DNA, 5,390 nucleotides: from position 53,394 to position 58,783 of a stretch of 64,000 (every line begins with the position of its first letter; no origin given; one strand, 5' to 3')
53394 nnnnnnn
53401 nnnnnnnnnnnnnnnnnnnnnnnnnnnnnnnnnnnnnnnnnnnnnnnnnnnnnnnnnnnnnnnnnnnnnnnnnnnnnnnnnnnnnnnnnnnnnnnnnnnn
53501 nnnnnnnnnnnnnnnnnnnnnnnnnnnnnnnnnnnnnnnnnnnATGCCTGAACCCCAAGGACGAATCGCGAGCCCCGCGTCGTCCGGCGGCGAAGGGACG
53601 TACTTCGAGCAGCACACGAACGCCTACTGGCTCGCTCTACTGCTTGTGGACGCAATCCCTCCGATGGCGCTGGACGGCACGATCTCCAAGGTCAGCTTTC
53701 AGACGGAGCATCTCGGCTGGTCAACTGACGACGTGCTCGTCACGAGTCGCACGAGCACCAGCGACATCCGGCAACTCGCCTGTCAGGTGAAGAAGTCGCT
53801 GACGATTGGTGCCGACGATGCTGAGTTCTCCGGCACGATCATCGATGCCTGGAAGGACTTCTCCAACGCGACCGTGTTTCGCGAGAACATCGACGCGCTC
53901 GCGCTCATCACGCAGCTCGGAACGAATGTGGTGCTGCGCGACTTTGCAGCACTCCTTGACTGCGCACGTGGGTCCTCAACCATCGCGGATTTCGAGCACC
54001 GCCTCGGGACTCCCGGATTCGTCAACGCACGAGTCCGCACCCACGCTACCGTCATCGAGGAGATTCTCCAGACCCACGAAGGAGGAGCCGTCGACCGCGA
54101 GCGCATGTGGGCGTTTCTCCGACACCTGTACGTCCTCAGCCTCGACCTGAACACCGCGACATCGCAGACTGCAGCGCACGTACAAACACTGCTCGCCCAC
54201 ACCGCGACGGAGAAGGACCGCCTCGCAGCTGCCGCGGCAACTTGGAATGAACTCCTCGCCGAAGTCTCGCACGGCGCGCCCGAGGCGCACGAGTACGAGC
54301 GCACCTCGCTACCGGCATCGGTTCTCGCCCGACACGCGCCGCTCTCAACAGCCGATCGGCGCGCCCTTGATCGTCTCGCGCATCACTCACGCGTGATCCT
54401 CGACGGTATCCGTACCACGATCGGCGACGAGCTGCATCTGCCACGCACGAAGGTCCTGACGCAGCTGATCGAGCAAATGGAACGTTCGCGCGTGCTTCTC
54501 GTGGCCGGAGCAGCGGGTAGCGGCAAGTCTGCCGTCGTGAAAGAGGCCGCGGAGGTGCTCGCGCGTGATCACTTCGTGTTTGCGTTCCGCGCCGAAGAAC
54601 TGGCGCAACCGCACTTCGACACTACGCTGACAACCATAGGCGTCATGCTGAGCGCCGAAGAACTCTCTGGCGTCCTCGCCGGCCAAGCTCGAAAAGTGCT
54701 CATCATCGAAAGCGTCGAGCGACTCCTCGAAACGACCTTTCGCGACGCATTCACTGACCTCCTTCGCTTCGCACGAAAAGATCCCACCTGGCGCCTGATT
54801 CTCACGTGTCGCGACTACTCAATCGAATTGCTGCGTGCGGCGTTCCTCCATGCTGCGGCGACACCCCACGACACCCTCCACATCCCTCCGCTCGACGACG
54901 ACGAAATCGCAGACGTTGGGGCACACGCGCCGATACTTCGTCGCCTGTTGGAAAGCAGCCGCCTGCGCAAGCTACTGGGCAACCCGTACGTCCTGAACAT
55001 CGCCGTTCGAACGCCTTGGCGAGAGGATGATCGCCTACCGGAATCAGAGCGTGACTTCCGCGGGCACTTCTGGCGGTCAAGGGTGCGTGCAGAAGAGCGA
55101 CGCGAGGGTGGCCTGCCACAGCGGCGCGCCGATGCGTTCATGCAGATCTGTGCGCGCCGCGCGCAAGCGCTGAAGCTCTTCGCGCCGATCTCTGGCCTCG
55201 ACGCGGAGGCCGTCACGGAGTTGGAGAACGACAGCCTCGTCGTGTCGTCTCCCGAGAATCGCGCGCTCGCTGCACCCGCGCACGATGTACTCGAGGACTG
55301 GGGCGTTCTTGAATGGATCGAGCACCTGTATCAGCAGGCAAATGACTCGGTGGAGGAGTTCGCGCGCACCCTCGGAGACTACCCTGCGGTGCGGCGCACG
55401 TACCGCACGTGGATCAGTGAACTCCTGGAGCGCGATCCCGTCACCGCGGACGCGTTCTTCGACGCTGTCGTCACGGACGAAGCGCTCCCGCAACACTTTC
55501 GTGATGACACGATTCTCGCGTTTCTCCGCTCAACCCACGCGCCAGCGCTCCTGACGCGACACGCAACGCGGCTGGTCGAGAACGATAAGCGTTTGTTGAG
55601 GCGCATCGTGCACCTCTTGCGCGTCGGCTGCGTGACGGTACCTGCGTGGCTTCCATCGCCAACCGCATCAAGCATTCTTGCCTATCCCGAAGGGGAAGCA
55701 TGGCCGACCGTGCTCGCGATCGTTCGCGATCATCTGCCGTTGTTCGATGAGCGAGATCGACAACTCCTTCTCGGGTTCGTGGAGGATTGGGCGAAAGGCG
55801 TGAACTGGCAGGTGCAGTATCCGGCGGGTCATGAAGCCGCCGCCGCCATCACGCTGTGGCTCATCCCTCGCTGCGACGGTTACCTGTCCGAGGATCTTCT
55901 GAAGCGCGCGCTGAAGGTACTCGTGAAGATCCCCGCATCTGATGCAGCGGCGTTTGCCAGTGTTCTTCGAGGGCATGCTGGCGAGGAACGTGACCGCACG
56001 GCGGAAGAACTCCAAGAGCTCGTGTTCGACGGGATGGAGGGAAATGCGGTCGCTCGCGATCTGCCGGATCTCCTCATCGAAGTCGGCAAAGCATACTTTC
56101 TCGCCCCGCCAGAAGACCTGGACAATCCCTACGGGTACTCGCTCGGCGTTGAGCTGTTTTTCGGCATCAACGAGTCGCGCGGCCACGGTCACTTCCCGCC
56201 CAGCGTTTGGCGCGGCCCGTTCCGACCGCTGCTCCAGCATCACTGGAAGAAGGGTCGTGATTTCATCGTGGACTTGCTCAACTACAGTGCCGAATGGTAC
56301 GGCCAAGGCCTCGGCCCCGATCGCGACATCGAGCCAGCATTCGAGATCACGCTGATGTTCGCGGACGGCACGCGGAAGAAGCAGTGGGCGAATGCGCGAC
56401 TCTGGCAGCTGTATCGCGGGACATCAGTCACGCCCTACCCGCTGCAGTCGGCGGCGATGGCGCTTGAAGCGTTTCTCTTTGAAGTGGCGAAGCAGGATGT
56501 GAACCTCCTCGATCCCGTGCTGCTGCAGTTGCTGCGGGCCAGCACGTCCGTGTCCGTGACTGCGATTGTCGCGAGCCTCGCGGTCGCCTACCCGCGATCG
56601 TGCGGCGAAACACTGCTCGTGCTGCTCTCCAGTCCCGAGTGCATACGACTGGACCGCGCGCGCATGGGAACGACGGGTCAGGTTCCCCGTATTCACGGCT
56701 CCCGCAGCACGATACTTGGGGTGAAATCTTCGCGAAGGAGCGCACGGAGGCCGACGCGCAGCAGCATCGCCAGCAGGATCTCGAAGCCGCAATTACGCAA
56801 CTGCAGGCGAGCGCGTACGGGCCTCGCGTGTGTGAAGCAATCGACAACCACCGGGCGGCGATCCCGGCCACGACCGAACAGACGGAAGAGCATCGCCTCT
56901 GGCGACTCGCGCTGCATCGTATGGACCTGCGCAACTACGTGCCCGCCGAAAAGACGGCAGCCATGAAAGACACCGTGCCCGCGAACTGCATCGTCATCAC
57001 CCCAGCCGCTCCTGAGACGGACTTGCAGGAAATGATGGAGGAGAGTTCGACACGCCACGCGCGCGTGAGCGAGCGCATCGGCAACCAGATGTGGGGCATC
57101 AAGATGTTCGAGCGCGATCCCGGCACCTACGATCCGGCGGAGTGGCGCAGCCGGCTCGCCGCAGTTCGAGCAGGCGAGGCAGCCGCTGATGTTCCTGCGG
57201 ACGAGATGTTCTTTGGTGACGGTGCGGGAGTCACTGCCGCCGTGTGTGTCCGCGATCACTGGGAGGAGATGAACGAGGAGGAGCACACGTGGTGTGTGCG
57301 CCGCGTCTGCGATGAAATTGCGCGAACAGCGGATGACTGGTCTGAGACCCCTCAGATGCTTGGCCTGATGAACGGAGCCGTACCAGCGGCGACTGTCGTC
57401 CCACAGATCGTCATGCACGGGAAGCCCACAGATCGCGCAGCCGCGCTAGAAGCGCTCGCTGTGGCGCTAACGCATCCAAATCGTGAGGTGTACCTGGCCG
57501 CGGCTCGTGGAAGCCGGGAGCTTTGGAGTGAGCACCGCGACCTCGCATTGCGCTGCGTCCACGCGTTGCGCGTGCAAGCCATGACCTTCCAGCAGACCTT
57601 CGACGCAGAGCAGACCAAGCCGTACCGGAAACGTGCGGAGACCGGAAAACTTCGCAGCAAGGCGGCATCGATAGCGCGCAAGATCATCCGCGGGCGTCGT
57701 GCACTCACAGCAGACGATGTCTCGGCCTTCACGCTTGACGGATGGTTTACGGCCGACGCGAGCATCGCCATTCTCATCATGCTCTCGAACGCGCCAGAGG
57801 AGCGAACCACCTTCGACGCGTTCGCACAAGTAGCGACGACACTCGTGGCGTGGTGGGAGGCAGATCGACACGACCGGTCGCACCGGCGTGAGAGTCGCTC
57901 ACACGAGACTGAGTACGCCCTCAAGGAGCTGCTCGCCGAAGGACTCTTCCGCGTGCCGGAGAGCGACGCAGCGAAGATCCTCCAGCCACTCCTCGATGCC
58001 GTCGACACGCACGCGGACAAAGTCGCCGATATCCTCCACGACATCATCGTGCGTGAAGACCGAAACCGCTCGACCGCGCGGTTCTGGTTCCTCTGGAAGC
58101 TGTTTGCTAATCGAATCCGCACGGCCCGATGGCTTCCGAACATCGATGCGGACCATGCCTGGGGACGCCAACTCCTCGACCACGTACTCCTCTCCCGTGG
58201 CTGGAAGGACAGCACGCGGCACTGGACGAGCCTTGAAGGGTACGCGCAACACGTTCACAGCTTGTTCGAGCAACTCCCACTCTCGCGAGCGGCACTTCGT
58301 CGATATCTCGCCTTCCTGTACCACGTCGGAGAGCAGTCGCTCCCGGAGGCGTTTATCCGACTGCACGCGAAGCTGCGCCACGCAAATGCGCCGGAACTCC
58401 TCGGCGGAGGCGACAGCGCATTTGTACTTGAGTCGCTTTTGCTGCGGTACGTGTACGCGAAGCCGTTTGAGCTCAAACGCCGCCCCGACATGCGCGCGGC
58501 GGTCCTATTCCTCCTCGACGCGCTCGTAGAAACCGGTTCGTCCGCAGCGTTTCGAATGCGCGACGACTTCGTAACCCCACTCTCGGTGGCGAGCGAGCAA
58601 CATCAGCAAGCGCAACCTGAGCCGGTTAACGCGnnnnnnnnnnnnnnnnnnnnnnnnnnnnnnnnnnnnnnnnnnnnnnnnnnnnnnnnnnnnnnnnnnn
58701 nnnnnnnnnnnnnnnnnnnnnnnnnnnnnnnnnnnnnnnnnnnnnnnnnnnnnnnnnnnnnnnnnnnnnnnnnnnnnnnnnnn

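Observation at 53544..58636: A roughly 1700-aa NACHT/STAND-like NTPase with a nuclease-like N-terminus and long helical C-terminus (candidate antiphage sensor), interrupted by a frameshift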

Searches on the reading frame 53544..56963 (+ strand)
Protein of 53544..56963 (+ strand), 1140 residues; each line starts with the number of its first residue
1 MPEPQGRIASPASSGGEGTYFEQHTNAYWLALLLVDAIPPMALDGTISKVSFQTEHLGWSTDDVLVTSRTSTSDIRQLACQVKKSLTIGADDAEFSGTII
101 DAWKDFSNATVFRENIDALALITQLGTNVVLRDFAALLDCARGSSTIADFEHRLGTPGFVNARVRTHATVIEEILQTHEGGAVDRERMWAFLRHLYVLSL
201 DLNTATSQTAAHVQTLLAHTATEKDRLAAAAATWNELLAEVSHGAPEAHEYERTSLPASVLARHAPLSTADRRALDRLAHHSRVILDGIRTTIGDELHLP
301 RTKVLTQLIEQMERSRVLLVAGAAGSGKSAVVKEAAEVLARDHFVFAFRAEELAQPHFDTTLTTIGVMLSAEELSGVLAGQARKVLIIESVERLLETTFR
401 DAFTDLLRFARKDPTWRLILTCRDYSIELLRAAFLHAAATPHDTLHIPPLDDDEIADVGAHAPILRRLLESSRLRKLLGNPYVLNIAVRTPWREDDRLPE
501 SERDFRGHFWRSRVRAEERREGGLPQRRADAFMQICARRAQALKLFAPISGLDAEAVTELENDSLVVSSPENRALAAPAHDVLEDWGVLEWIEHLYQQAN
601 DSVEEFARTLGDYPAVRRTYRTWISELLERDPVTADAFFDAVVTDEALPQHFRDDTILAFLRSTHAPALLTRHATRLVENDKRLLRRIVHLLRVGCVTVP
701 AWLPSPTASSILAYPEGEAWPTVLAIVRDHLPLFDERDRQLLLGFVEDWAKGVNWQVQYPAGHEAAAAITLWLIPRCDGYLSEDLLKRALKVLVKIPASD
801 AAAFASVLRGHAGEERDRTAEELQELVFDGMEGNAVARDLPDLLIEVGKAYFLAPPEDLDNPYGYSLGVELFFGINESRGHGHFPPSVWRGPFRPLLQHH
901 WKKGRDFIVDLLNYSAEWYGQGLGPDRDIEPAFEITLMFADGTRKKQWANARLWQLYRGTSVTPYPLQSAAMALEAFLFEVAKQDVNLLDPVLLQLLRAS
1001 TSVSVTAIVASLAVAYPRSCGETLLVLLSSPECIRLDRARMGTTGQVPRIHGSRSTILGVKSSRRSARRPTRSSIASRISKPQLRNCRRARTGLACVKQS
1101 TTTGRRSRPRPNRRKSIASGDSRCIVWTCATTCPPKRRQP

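Call 4: search_protein_families(library=pfam, proteins=[window:53544-56963:+], max_evalue=1)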
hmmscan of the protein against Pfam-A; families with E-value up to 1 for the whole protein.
window:53544-56963:+ (1140 aa): 13 families
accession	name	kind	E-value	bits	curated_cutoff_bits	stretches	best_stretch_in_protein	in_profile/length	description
PF13191.12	AAA_16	-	6.3e-08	33.7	32.6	1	305-415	12-133/167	AAA ATPase domain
PF20703.3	nSTAND1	-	2.7e-06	27.7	27.1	1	300-457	18-194/379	Novel STAND NTPase 1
PF25199.1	nSTAND_NTPase5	-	0.0002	21.7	34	1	303-428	23-138/145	Novel STAND NTPase 5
PF01637.24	ATPase_2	-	0.00042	20.6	33.2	1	301-406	4-105/225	ATPase domain predominantly from Archaea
PF05729.18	NACHT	-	0.00062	20.1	26.7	1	316-455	1-156/167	NACHT domain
PF20720.3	nSTAND3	-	0.00089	19.4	27.2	1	302-430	4-118/155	Novel STAND NTPase 3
PF25201.1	nSTAND6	-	0.0061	17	27.7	1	301-342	4-45/148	Novel STAND NTPase 6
PF13401.12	AAA_22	-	0.01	16.6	27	1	314-393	4-95/130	AAA domain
PF13604.12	AAA_30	-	0.027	14.7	27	1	313-343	16-46/191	AAA domain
PF06414.18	Zeta_toxin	-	0.051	13.4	22.3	1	310-342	12-43/199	Zeta toxin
PF13245.12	AAA_19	-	0.063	13.9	25.1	1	309-344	5-40/134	AAA domain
PF03215.21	Rad17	-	0.14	12.5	23.8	1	304-340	35-70/186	Rad17 P-loop domain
PF24883.2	NPHP3_N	-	0.21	12.2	24.8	1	306-363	13-73/164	Nephrocystin 3, N-terminal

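Call 5: search_protein_families(library=padloc, proteins=[window:53544-56963:+], max_evalue=1)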
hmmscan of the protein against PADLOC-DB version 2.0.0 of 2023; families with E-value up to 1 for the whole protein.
window:53544-56963:+ (1140 aa): 6 families
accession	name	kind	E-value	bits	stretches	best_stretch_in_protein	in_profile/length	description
PDLC02169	Avs4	-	6.4e-104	346.5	1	275-1045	166-927/1570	-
PDLC05035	PDC-S53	-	0.0023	14.1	1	309-343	504-538/900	-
PDLC01734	typeIV_RecD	-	0.0036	13.6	1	307-340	346-379/763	RecD_0_IVD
PDLC04140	mad8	-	0.012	13.1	1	302-342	14-54/314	mads_8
PDLC01148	RecD_like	-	0.053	9.8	1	302-342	315-355/719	RecD/Tra ATPase fused to N-terminal HHH domain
PDLC04786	PDC-S01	-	0.064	10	1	312-422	17-122/439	-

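Call 6: search_protein_families(library=ncbifam, proteins=[window:53544-56963:+], max_evalue=1)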
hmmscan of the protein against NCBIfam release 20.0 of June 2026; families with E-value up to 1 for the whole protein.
window:53544-56963:+ (1140 aa): 7 families
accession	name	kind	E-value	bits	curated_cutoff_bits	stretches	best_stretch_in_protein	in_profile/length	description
NF041815.1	Avs4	equivalog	1.9e-110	370.1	1500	1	274-1043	161-936/1579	AVAST type 4 anti-phage nuclease Avs4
NF040873.1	AztA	equivalog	7.2e-05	22.4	220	1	301-341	4-44/191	zinc ABC transporter ATP-binding protein AztA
NF007601.2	PRK10247.1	equivalog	0.083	12.4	292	1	302-354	14-66/204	iron efflux ABC transporter ATP-binding subunit FetA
NF041464.1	HelD_BACSU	equivalog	0.22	9.4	419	1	311-340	222-252/779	RNA polymerase recycling motor HelD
NF004018.0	PRK05480.1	equivalog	0.23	10.9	180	1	311-344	2-35/210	uridine kinase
NF007784.0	PRK10475.1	equivalog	0.23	10.4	318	1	271-323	20-73/290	23S rRNA pseudouridine(2604) synthase RluF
NF010335.0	PRK13764.1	equivalog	0.29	9.6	340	1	305-344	252-292/613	ATPase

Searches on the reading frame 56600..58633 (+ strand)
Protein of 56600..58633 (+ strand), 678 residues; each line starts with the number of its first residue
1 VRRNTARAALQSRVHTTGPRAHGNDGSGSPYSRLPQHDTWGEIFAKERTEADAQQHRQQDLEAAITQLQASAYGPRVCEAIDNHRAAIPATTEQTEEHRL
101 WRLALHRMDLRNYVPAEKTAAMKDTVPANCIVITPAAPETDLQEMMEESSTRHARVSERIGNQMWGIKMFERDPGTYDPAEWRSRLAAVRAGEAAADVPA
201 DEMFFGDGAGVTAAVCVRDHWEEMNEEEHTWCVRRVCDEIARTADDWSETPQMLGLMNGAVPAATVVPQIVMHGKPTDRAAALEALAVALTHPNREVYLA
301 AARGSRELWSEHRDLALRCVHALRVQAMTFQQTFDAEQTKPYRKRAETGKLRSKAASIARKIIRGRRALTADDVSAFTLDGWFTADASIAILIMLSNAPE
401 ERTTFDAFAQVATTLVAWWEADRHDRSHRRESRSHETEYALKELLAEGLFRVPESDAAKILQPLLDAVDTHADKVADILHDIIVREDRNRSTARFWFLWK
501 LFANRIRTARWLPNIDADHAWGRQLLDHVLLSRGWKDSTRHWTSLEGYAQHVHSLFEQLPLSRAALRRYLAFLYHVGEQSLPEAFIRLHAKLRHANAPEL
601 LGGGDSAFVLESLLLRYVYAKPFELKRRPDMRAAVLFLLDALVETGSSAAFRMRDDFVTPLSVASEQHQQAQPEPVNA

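Call 4: search_protein_families(library=pfam, proteins=[window:56600-58633:+], max_evalue=1)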
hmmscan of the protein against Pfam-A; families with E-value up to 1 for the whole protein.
window:56600-58633:+ (678 aa): 2 families
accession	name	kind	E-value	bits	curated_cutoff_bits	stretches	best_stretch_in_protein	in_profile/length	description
PF20769.2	YPEB_N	-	0.15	12.4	27.3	1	526-580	31-85/136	YpeB N-terminal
PF19939.4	DUF6401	-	0.57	11.1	29.2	0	464-494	3-32/82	Family of unknown function (DUF6401)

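Call 5: search_protein_families(library=padloc, proteins=[window:56600-58633:+], max_evalue=1)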
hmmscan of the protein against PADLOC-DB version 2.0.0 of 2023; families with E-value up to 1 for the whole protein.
window:56600-58633:+ (678 aa): 1 family
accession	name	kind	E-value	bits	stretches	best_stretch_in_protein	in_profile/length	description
PDLC02169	Avs4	-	2.8e-32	109.1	1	41-657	943-1569/1570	-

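Call 6: search_protein_families(library=ncbifam, proteins=[window:56600-58633:+], max_evalue=1)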
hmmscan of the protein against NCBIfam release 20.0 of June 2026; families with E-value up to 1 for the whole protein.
window:56600-58633:+ (678 aa): 1 family
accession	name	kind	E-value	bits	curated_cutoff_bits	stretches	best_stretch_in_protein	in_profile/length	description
NF041815.1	Avs4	equivalog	7.1e-35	119.6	1500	1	41-656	954-1577/1579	AVAST type 4 anti-phage nuclease Avs4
